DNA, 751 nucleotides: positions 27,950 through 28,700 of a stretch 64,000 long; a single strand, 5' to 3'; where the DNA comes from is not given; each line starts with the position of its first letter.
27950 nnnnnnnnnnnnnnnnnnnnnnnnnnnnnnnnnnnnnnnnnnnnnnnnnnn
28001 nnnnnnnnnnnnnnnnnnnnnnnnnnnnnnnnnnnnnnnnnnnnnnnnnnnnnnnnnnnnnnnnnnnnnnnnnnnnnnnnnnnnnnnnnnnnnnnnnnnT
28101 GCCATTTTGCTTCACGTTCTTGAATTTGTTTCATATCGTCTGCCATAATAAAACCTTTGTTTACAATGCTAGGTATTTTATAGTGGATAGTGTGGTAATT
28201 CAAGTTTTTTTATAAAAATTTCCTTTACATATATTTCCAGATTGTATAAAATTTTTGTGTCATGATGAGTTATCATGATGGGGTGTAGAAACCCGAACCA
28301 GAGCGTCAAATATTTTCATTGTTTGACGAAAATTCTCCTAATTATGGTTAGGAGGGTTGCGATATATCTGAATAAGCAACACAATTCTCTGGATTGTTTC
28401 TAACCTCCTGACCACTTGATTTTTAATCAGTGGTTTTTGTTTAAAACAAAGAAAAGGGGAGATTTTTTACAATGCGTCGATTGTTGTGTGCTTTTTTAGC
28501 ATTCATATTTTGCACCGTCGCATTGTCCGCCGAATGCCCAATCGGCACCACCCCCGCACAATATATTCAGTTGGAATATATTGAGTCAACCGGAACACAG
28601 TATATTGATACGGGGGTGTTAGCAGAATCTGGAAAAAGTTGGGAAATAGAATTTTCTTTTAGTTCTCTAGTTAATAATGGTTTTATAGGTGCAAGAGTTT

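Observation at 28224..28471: Phage C4/CI-like antisense RNA switch apparently domesticated as an attenuator of a surface-protein gene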

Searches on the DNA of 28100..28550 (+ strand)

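Call 4: search_rna_families(source=window, start=28100, end=28550, threshold=evalue, max_evalue=10, show_alignments=4)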
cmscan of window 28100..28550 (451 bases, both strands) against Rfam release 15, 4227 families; matches with E-value up to 10: 8.
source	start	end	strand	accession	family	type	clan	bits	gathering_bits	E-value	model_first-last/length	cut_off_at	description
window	28306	28362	-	RF03040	PGK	Cis-reg;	-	21.2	50.8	5.4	1-92/92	no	PGK RNA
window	28315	28390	+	RF03100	RAGATH-27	Gene; sRNA;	-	19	76.1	4.1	1-86/86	no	RAGATH-27 RNA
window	28344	28415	-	RF00331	snoZ169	Gene; snRNA; snoRNA; CD-box;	-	16.4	55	5.6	1-69/69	no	Small nucleolar RNA Z169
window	28312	28441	+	RF00022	GcvB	Gene;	-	15.9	42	0.32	1-204/204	no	GcvB RNA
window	28342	28451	-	RF02864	sRNA_0030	Gene; sRNA;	-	14.2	123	3.5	1-165/165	no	Enterococcus sRNA 30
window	28345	28414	+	RF02915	DUF3800-VI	Cis-reg;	-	13.2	35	9.9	1-52/52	no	DUF3800-VI RNA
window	28333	28437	+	RF04129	MIR4240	Gene; miRNA;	-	10.6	200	8.4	1-206/206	no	MIR4240 microRNA precursor family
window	28258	28349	+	RF01123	sR35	Gene; snRNA; snoRNA; CD-box;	-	10.3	60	6.5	1-57/57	no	Small nucleolar RNA sR35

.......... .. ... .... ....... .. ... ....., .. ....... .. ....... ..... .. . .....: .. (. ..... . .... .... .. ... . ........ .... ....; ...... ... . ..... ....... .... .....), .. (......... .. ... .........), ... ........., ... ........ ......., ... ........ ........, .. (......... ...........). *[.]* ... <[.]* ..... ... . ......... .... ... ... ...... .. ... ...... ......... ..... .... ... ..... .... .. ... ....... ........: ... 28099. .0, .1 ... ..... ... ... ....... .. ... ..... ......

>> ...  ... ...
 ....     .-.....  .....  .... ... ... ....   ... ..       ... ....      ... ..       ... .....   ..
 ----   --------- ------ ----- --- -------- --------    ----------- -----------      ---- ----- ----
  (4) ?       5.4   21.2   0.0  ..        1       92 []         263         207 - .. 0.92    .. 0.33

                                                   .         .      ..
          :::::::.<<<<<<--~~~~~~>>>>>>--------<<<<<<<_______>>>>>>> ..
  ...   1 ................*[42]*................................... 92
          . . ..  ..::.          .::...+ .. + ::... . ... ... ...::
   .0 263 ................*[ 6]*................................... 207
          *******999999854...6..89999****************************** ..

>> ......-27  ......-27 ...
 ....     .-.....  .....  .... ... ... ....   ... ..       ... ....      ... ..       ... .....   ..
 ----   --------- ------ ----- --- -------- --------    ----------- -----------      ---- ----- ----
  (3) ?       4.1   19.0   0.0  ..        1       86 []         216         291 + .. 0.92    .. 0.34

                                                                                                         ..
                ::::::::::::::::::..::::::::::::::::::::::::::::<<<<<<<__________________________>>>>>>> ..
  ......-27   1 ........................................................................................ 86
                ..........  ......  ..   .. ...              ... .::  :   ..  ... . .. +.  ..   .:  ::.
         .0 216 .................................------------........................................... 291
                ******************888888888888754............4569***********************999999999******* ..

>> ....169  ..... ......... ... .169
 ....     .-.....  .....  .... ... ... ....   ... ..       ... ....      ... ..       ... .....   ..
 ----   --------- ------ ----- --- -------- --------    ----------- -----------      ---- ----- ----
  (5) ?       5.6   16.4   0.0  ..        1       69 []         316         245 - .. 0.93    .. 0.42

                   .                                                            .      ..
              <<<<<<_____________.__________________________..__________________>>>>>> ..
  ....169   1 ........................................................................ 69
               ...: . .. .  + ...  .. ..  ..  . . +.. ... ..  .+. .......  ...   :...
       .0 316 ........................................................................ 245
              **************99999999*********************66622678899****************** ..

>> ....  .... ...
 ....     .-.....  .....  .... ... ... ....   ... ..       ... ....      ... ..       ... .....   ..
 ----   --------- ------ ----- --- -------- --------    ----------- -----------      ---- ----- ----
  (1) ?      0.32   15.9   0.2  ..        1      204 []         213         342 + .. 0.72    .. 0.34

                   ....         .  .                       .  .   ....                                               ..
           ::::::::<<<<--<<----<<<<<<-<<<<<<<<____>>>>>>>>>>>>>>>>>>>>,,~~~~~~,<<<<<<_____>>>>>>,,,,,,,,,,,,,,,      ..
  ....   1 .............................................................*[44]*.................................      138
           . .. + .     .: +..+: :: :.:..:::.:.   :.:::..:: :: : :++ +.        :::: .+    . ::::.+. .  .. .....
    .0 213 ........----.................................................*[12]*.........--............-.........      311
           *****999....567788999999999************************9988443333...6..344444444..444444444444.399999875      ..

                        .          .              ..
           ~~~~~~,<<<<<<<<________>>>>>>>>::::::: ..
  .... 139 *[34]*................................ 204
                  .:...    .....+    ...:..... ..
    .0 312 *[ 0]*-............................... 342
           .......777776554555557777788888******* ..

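Call 18: build_rna_model(alignment_id=A2)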
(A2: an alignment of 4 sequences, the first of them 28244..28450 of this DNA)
Model R1 built from alignment A2 (4 sequences, 229 columns); structure: RNAalifold consensus.
model positions 203; base pairs 40; branch points 3; effective number of sequences 1.91; information 0.59 bits per position. Calibrated on 0.2 Mb of random sequence (short: E-values are rough).
structure used (alignment columns):
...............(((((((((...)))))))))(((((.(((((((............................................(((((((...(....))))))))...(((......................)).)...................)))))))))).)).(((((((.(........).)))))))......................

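Call 20: search_with_rna_model(model_id=R1, sources=[window, L001, L002, L003, L004, L005, L006, L007, L008, L009, L010, L011, L012, L013, L014, L015, L016, L017, L018, L019, L020, L021, L022, L023, L024, L025, L026, L027, L028, L029, L030, L031, L032, L033, L034, L035, L036, L037, L038, L039, L040, L041, L042, L043, L044, L045, L046, L047, L048, L049, L050, L051, L052, L053, L054, L055, L056, L057, L058, L059, L060, L061, L062, L063, L064, L065, L066, L067, L068, L069, L070, L071, L072, L073, L074, L075, L076, L077, L078, L079, L080], max_evalue=1, make_alignment=true)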
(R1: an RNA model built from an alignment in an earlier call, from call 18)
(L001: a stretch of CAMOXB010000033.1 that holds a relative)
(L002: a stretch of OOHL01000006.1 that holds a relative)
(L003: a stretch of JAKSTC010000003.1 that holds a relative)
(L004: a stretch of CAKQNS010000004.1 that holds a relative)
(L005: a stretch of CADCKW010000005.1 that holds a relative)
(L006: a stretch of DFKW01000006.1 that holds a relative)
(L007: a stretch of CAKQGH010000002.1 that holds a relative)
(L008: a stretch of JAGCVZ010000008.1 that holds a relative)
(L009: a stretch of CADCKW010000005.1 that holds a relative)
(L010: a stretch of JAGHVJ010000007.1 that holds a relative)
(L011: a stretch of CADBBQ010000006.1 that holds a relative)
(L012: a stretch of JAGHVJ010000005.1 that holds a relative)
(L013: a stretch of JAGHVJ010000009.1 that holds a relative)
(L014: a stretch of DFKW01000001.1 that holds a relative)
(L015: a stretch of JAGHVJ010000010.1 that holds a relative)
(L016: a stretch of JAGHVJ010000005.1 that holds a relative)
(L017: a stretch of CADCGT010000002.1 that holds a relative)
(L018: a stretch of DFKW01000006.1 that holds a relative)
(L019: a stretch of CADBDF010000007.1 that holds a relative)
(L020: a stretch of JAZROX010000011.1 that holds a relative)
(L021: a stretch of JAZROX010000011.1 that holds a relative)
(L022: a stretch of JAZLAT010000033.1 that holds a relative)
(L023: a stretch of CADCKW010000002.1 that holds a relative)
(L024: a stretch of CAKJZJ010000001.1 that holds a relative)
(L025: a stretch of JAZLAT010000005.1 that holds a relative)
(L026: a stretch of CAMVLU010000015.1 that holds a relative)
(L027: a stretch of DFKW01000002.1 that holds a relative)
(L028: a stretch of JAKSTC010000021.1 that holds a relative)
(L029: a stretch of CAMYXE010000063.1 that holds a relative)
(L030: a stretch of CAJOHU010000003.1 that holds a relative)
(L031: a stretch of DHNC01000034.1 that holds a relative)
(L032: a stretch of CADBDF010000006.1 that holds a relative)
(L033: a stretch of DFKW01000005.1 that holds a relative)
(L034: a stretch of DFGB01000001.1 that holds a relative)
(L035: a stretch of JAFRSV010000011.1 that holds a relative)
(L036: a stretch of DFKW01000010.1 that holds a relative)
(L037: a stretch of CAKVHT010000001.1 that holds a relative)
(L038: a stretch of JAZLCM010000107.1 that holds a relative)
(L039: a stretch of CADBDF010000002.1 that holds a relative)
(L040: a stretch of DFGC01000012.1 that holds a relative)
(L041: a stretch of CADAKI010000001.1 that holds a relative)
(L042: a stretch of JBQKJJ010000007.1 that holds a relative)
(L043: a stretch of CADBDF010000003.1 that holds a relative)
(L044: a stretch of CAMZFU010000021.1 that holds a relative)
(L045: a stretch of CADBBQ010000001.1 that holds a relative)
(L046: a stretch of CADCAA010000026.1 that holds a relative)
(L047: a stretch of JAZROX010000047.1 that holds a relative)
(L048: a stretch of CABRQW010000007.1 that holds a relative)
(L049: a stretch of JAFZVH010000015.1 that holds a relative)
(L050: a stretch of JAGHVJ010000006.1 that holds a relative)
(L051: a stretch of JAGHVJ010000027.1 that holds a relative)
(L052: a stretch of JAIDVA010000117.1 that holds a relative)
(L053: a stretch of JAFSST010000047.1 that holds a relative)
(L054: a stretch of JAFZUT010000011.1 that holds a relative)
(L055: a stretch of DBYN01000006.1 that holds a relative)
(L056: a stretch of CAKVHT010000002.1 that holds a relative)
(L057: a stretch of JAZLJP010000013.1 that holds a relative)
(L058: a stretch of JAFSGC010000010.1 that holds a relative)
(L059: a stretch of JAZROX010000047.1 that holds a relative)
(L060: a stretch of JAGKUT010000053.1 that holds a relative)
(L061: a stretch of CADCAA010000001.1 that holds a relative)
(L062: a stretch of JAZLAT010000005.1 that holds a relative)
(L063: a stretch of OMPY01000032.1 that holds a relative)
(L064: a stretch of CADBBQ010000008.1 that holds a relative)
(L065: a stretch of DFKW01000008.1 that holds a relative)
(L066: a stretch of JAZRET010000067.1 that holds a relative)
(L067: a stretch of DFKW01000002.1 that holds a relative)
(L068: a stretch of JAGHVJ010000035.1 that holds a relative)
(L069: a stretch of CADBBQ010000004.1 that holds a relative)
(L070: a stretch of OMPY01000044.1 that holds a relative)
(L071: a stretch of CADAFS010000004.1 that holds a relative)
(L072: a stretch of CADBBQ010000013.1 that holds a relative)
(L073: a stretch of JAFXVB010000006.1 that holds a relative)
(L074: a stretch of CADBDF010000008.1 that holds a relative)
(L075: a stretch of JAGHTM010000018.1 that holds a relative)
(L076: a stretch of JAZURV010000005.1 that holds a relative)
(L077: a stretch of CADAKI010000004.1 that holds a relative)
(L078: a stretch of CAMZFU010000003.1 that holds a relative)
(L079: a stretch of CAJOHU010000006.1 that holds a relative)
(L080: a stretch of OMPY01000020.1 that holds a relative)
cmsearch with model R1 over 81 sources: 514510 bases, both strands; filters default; matches with E-value up to 1: 58.
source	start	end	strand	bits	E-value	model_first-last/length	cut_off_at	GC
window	28244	28450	+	195.1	1e-54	1-203/203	no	0.34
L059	2198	2392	+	194.5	1.6e-54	1-203/203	no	0.41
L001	1896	2108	+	186.5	3.6e-52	1-203/203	no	0.41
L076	2602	2801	+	186.3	4.1e-52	1-203/203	no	0.41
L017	1685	1891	+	128.2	4.5e-35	1-203/203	no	0.41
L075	2043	2246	+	107.1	6.6e-29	1-203/203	no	0.42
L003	2751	2944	+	88.6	1.8e-23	1-203/203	no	0.42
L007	1590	1781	+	78.7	1.5e-20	1-203/203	no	0.43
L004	1592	1784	+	78.6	1.6e-20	1-203/203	no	0.41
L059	2197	2386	-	28.4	8.4e-06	1-203/203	no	0.41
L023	4810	5038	+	22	0.00062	1-203/203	no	0.37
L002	4509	4704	+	21.9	0.00068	1-203/203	no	0.34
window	38615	38664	+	21.4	0.00095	1-203/203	no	0.28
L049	3601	3746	-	21.2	0.0011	1-203/203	no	0.38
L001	1894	2106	-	20.6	0.0016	1-203/203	no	0.41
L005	4427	4542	+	20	0.0024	1-203/203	no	0.34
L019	1667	1733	-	18.7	0.0057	1-203/203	no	0.24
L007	1728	1826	-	18.1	0.0089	1-203/203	no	0.39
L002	2772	2980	+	17.8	0.011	1-203/203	no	0.46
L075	1834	2000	+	17.2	0.016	1-203/203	no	0.31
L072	2210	2275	-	16.6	0.024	1-203/203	no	0.32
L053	2747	2870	+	16.1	0.035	1-203/203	no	0.44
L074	4046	4137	-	16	0.035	54-152/203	no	0.28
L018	4551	4775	-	15.7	0.045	1-203/203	no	0.38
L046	1478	1680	+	15.4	0.053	1-203/203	no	0.42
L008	2361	2629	+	14.9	0.074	1-203/203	no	0.44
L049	2333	2417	-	14.7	0.088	61-152/203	no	0.28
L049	2259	2404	+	14.7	0.088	1-203/203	no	0.3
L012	1313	1466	-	14.7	0.089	1-203/203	no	0.37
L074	6496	6550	-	14.2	0.12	1-203/203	no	0.33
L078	2393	2624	+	13.5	0.2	1-203/203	no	0.45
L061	6315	6434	+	12.8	0.31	1-203/203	no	0.35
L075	1929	2001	-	12.8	0.32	1-203/203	no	0.26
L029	431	486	-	12.8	0.32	1-203/203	no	0.25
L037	3865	4057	+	12.7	0.34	1-203/203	no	0.37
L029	405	485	+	12.5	0.37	1-203/203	no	0.25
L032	1719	1811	+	12.5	0.4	1-203/203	no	0.41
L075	2161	2275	-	12.4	0.4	44-158/203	no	0.35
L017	5907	5964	+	12.3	0.43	1-203/203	no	0.28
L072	3289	3350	-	12.1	0.49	1-203/203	no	0.21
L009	6442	6516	-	11.9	0.59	1-203/203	no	0.28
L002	4088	4172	+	11.8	0.62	1-203/203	no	0.33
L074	6541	6640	+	11.7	0.65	1-203/203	no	0.35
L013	127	200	+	11.6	0.7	1-203/203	no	0.26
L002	167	267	-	11.6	0.7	43-159/203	no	0.32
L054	1155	1217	+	11.6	0.73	1-203/203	no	0.33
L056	2509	2618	+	11.4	0.79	48-154/203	no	0.31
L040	808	917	+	11.4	0.83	1-203/203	no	0.28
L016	2655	2708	+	11.3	0.87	1-203/203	no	0.2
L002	3810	3840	+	11.3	0.88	1-203/203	no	0.26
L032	1757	1809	-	11.3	0.89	1-203/203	no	0.34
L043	2243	2304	-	11.3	0.89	1-203/203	no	0.24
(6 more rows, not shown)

Alignment A3: 58 matches aligned to the model, 562 columns, each read 5' to 3' on its own strand. Consensus structure (alignment columns), stored with it:
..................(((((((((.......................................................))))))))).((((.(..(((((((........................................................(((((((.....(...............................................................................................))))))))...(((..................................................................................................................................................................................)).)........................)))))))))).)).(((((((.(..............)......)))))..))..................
